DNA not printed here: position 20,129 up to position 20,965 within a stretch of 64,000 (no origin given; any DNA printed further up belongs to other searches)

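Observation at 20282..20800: Unassigned ~170-aa N-terminal domain shared by lyase and esterase paralogs: candidate new substrate-targeting module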

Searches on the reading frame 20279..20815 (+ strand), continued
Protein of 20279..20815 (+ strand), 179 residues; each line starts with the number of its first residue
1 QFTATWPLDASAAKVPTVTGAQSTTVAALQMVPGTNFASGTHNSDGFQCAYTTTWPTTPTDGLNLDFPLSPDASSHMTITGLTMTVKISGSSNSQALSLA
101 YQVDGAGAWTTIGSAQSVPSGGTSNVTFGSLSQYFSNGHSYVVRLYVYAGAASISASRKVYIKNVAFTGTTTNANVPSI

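Call 37: search_protein_families(library=pfam, proteins=[L002:4365-5912:+, L002:5932-9027:+, L002:9041-10540:+, L004:2572-5460:+, L004:5815-9012:+, L003:5857-9984:+, L003:10014-10937:+, P0031], max_evalue=0.00001)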
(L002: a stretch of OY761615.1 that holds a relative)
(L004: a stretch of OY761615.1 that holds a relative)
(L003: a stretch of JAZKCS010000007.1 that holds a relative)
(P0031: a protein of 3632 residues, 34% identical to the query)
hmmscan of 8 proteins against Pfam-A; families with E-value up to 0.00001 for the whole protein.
L002:4365-5912:+ (516 aa): 2 families
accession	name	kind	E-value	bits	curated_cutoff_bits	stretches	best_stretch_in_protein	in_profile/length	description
PF07470.19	Glyco_hydro_88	-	3.2e-71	240.6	26.6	1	50-414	2-351/352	Glycosyl Hydrolase Family 88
PF18962.6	Por_Secre_tail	-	9.7e-09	35.8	27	1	438-513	2-74/75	Secretion system C-terminal sorting domain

L002:5932-9027:+ (1032 aa): 2 families
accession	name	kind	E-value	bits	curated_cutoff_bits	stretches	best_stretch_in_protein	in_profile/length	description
PF01095.25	Pectinesterase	-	1.7e-17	63.6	27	1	551-728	2-169/298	Pectinesterase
PF18962.6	Por_Secre_tail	-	1.9e-09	38.1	27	1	954-1028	2-73/75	Secretion system C-terminal sorting domain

L002:9041-10540:+ (500 aa): 3 families
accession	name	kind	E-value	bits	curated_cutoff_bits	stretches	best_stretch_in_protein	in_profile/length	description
PF22842.2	Pel9A-like_beta_helix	-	6.7e-26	91.5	25.2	1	130-287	148-322/370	Pel9A-like, right handed beta helix region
PF13229.12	Beta_helix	-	1.2e-09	38.5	25.9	1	104-236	25-148/158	Right handed beta helix region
PF18962.6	Por_Secre_tail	-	1.6e-09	38.4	27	1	422-496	2-73/75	Secretion system C-terminal sorting domain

L004:2572-5460:+ (963 aa): 2 families
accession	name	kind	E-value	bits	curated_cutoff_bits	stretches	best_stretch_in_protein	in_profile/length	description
PF00544.25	Pectate_lyase_4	-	8e-37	127.3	24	1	609-784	34-211/211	Pectate lyase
PF18962.6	Por_Secre_tail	-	5.6e-09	36.6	27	1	885-958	2-72/75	Secretion system C-terminal sorting domain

L004:5815-9012:+ (1066 aa): 2 families
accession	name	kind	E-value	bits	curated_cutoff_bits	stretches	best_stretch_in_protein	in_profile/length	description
PF22842.2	Pel9A-like_beta_helix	-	5.4e-16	59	25.2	1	695-801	161-275/370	Pel9A-like, right handed beta helix region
PF18962.6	Por_Secre_tail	-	1.3e-10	41.8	27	1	988-1062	2-73/75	Secretion system C-terminal sorting domain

L003:5857-9984:+ (1376 aa): 2 families
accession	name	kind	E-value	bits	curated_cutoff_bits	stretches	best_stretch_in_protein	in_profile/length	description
PF17517.7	IgGFc_binding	-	1.2e-59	202.4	25.6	1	557-876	2-297/297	IgGFc binding protein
PF13585.12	CHU_C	-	2.7e-20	72.7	27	1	1291-1371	5-83/86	CHU_C Type IX secretion signal domain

L003:10014-10937:+ (308 aa): 1 family
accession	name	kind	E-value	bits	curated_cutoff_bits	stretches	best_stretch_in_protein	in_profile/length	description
PF11751.14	PorP_SprF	-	1.4e-57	195.7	22.3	1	29-305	3-273/273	Type IX secretion system membrane protein PorP/SprF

P0031 (3632 aa): 6 families
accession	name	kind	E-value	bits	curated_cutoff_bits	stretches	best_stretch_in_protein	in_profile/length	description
PF18276.7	TcA_TcB_BD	-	2.3e-100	335.8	25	1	3183-3464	1-287/287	Tc toxin complex TcA C-terminal TcB-binding domain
PF20220.3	ABC_toxin_N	-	3.9e-41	140.1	27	1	2057-2186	2-122/122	ABC toxin N-terminal region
PF18413.7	Neuraminidase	-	5.9e-28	98.1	25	1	2217-2358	2-131/171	Neuraminidase-like domain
PF01060.29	TTR-52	-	6e-08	33.6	24.9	0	341-399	9-63/79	Transthyretin-like family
PF03538.19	VRP1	-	1.6e-07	31.6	22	1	892-1059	14-189/328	Salmonella virulence plasmid 28.1kDa A protein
PF20598.4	DUF6795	-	9.9e-06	26.2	27.4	0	15-54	6-45/103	Domain of unknown function (DUF6795)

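Call 38: search_protein_families(library=pfam, alignment_id=A2, max_evalue=1)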
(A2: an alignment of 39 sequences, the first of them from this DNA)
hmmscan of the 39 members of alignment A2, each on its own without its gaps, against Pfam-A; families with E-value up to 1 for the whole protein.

A. member 1, seq(179 aa): 4 families
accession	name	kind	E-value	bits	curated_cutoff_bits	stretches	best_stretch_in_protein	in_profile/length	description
PF02018.23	CBM_4_9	-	0.0094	16.8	25.9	1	121-163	45-84/136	Carbohydrate binding domain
PF15789.10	Hyr1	-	0.049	13.6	27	1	47-63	19-35/41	Hyphally regulated cell wall GPI-anchored protein 1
PF22633.2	F5_F8_type_C_2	-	0.082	14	27.8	1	77-130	30-83/91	NedA-like, galactose-binding domain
PF14741.12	GH114_assoc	-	0.14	12.8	22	1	65-140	30-108/126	N-terminal glycosyl-hydrolase-114-associated domain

B. families by the number of members that match (of 39 scanned): 13 families
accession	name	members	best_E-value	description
PF02018.23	CBM_4_9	9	0.0026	Carbohydrate binding domain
PF15789.10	Hyr1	2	0.043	Hyphally regulated cell wall GPI-anchored protein 1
PF22633.2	F5_F8_type_C_2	2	0.082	NedA-like, galactose-binding domain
PF14741.12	GH114_assoc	2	0.14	N-terminal glycosyl-hydrolase-114-associated domain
PF00109.32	ketoacyl-synt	1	0.011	Beta-ketoacyl synthase, N-terminal domain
PF12988.13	TraQ_transposon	1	0.029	TraQ conjugal transfer protein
PF22352.2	K319L-like_PKD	1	0.029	K319L-like, PKD domain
PF02161.20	Prog_receptor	1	0.034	Progesterone receptor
PF01915.27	Glyco_hydro_3_C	1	0.046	Glycosyl hydrolase family 3 C-terminal domain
PF23524.2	MGAT4A_C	1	0.066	MGAT4 C-terminal domain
PF19812.4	DUF6295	1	0.092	Family of unknown function (DUF6295)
PF18620.7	DUF5627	1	0.15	Domain of unknown function (DUF5627)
PF22486.2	MATH_2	1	0.18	MATH domain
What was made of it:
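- Closest known: CBM4/CBM9/CBM22-type modules. Same: 9 of 39 members give weak CBM_4_9 hits (call 38).
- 9 of 39 members give sub-threshold CBM_4_9 hits (call 38).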

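Call 39: search_protein_families(library=ncbifam, alignment_id=A2, max_evalue=1)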
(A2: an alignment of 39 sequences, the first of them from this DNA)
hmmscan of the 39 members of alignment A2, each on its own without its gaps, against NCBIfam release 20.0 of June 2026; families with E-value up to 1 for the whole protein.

A. member 1, seq(179 aa): 0 families

B. families by the number of members that match (of 39 scanned): 5 families
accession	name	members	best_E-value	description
TIGR01451.2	B_ant_repeat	2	0.031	DUF11 type repeat protein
NF046073.1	UpsA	1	0.044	pilin subunit UpsA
NF009559.0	PRK13016.1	1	0.052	L-arabinonate dehydratase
NF047577.1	quino_deg_MhqD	1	0.089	methylhydroquinone degradation carboxylesterase MhqD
TIGR04451.1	lanti_SCO0268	1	0.16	SCO0268 family class II lanthipeptide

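Call 44: find_homologous_proteins(query=A2, max_evalue=0.001)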
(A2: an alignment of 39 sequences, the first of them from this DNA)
Query A2 (39 sequences) (179 aa, profile of the alignment): 4 proteins with E <= 0.001 among 8000 candidates.
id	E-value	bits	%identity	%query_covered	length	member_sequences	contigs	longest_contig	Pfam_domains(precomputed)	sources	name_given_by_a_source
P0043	8.5e-41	158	28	83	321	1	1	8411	-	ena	-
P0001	2.7e-26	110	91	50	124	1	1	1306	-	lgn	-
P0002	4.9e-20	90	44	46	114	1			-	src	-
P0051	1.6e-9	56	25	28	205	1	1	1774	-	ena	-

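Call 50: fold_search(model_id=the predicted structure, library=viral)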
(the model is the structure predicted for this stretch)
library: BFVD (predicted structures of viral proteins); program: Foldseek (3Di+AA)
matches with E <= 10: 1896; with E <= 0.001: 45
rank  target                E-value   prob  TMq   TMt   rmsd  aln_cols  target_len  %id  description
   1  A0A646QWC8            2.9e-05  1.00  0.39  0.38  11.9       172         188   16  Uncharacterized protein [Roseobacter phage CRP-5]
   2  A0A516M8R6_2          4.4e-05  1.00  0.47  0.09   6.6       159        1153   13  (no name in the UniProt tables at hand)
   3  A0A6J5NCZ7            5.0e-05  1.00  0.30  0.11  13.1       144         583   13  Uncharacterized protein [uncultured Caudovirales phage]
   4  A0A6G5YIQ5            5.0e-05  0.99  0.27  0.24   9.4       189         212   13  (no name in the UniProt tables at hand)
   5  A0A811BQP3            9.9e-05  1.00  0.42  0.24   5.9       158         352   13  Uncharacterized protein [Pandoravirus japonicus]
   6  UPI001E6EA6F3         1.8e-04  1.00  0.40  0.24   9.0       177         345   12  (no name look-up for this kind of identifier)
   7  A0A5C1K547            1.8e-04  1.00  0.39  0.18   9.5       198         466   12  (no name in the UniProt tables at hand)
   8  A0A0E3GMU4            1.8e-04  0.99  0.28  0.28   9.0       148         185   10  Uncharacterized protein [Streptomyces phage TP1604]
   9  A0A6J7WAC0            2.6e-04  0.80  0.20  0.15  18.0       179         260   10  Uncharacterized protein [uncultured Caudovirales phage]
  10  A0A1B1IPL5            2.9e-04  0.99  0.33  0.08   8.7       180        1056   13  (no name in the UniProt tables at hand)
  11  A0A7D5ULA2            3.8e-04  0.98  0.33  0.16  10.4       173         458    8  Uncharacterized protein [Scale drop disease virus]
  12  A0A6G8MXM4            4.5e-04  1.00  0.35  0.16   6.7       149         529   11  Collagen-like triple helix repeat-containing protein [Cedratvirus kamchatka]
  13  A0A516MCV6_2          4.7e-04  1.00  0.47  0.09   6.2       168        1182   15  (no name in the UniProt tables at hand)
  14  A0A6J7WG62            4.7e-04  1.00  0.40  0.14   8.6       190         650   14  Collagen triple helix repeat [uncultured Caudovirales phage]
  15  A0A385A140            5.0e-04  1.00  0.40  0.34   6.6       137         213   10  (no name in the UniProt tables at hand)
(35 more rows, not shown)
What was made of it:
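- BFVD gives a similar picture (call 50).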

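Call 52: search_protein_families(library=pfam, proteins=[P0045], max_evalue=0.01)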
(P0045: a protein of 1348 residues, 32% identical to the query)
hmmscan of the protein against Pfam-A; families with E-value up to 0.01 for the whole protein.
P0045 (1348 aa): 0 families

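Call 54: search_protein_families(library=pfam, proteins=[P0009, P0011, P0016, P0017, P0026, P0038, P0035, P0048, P0025], max_evalue=0.01)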
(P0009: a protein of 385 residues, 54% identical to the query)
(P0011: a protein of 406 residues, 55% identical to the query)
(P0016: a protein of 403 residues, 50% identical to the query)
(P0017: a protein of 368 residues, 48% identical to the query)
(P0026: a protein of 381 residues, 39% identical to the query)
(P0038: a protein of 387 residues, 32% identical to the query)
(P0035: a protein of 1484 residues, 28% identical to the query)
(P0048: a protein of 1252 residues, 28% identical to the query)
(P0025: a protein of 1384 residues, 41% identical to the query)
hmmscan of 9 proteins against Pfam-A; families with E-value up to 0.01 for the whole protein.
P0009 (385 aa): 3 families
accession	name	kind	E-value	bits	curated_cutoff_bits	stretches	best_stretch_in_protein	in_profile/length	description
PF18962.6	Por_Secre_tail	-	0.00044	20.9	27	1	309-382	3-72/75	Secretion system C-terminal sorting domain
PF23776.1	DUF7170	-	0.00077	20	27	0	272-291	30-49/52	Protein of unknown function (DUF7170)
PF00754.31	F5_F8_type_C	-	0.0097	16.5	28.2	0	217-283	48-114/127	F5/8 type C domain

P0011 (406 aa): 0 families

P0016 (403 aa): 3 families
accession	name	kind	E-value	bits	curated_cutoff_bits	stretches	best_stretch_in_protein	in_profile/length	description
PF18962.6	Por_Secre_tail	-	5.5e-07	30.2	27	1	325-393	1-66/75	Secretion system C-terminal sorting domain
PF22633.2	F5_F8_type_C_2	-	0.0022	19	27.8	0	229-274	26-71/91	NedA-like, galactose-binding domain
PF11589.14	DUF3244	-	0.008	16.6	25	0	326-386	23-81/96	Domain of unknown function (DUF3244)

P0017 (368 aa): 2 families
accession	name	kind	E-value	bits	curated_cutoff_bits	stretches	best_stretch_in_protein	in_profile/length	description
PF18962.6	Por_Secre_tail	-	9.6e-11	42.3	27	1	304-366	2-74/75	Secretion system C-terminal sorting domain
PF16967.11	TcfC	-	0.0083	16.1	29.4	0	333-357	26-50/68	E-set like domain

P0026 (381 aa): 1 family
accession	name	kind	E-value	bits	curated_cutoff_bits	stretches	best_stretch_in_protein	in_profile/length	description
PF18962.6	Por_Secre_tail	-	3.8e-06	27.5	27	1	304-380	3-75/75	Secretion system C-terminal sorting domain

P0038 (387 aa): 1 family
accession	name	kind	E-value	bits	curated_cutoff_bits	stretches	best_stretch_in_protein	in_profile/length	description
PF18962.6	Por_Secre_tail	-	1.7e-08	35.1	27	1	310-386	3-75/75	Secretion system C-terminal sorting domain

P0035 (1484 aa): 6 families
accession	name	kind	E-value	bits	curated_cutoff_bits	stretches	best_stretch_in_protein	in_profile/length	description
PF17517.7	IgGFc_binding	-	9.2e-45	153.6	25.6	1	675-1039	2-297/297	IgGFc binding protein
PF00404.24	Dockerin_1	-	1.4e-08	35.2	22.9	1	1118-1173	3-57/57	Dockerin type I domain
PF18962.6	Por_Secre_tail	-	1.7e-06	28.7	27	1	1405-1483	2-75/75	Secretion system C-terminal sorting domain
PF13620.12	CarboxypepD_reg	-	0.0013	19.5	32.3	1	1064-1117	2-58/82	Carboxypeptidase regulatory-like domain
PF17210.9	SdrD_B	-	0.0028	18.3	29.7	1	1084-1127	35-78/112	SdrD B-like domain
PF25059.1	FN3_DSCAM-DSCAML_C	-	0.0066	17.2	39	0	379-421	41-83/89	DSCAM/DSCAML C-terminal Fn3-like domain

P0048 (1252 aa): 2 families
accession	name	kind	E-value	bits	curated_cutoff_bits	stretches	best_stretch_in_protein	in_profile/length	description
PF17517.7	IgGFc_binding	-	1.5e-43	149.6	25.6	1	671-1028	2-297/297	IgGFc binding protein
PF00404.24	Dockerin_1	-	1.1e-09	38.8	22.9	1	1107-1163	2-57/57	Dockerin type I domain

P0025 (1384 aa): 8 families
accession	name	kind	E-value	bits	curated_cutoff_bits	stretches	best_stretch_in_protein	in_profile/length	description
PF19408.5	PKD_6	-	1.3e-125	410.4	25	12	582-656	8-82/82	PKD-like domain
PF19081.6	Ig_7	-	7.6e-55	183.6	27.3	10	1196-1280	1-84/84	Ig-like domain CHU_C associated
PF16323.11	DUF4959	-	1.8e-06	28.7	32.9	0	1017-1053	17-54/106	Domain of unknown function (DUF4959)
PF05927.16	Penaeidin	-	4.5e-06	27.8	25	0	1287-1308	8-30/73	Penaeidin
PF23184.1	WD40_CFAP43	-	3.3e-05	23.6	26.9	0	1198-1228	290-320/324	CFAP43, WD40 domain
PF16361.10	Peptidase_S8_N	-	0.0001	23.3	30.5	0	935-966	110-141/142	N-terminal of Subtilase family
PF24895.1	SIDD_N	-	0.0016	18.5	27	0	689-732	41-84/180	Nonribosomal peptide synthetase sidD N-terminal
PF09081.16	AMT4_dom_C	-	0.0022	18.3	27.6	0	602-631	24-53/64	Glucan 1,4-alpha-maltotetraohydrolase, domain C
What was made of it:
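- Five members are only SP-X-linker-T9SS tail, so X is their only candidate functional part (call 54). X-plus-CTD proteins (call 54) would then have no evident function. X-plus-CTD proteins have no other functional domain (call 54).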

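Call 73: find_encoding_contigs(protein=P0031, flank=8000, max_places=3)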
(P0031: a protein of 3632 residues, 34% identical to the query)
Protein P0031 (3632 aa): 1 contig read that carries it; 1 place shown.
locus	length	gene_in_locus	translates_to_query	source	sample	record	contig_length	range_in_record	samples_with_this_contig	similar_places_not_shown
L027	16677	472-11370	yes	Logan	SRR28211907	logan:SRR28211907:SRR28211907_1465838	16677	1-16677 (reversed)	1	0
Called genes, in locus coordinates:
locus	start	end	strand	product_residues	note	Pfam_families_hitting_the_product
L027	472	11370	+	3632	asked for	PF01060:TTR-52 (faint), PF20598:DUF6795 (faint), PF03538:VRP1 (weak), PF20220:ABC_toxin_N, PF18413:Neuraminidase, PF18276:TcA_TcB_BD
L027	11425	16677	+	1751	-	?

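Call 74: search_protein_families(library=pfam, proteins=[L027:11425-16677:+], max_evalue=0.000001)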
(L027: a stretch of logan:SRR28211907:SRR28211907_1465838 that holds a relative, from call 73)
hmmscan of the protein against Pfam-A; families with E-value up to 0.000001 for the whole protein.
L027:11425-16677:+ (1751 aa): 4 families
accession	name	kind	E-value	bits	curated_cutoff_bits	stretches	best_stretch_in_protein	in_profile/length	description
PF03534.18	SpvB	-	1.3e-96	323.6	22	1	71-358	2-287/287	Salmonella virulence plasmid 65kDa B protein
PF12256.14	TcdB_toxin_midN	-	2e-34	118.9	24.8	1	702-873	16-181/181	Insecticide toxin TcdB middle/N-terminal region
PF12255.14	TcdB_toxin_midC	-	3.8e-19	69.5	25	1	916-1027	2-109/147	Insecticide toxin TcdB middle/C-terminal region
PF13517.12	FG-GAP_3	-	1.4e-15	58.1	26.9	1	556-625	1-60/61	FG-GAP-like repeat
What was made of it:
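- Closest known: Variable receptor-binding domains of TcA toxin shells. Same: One X copy lies within a TcA-like protein, between VRP1 and the neuraminidase-like domain, beside a TcB gene (calls 37, 73, 74).
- One copy lies inside a TcA-like toxin, between VRP1 and the neuraminidase-like domain, next to a TcB gene (calls 37, 73, 74).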
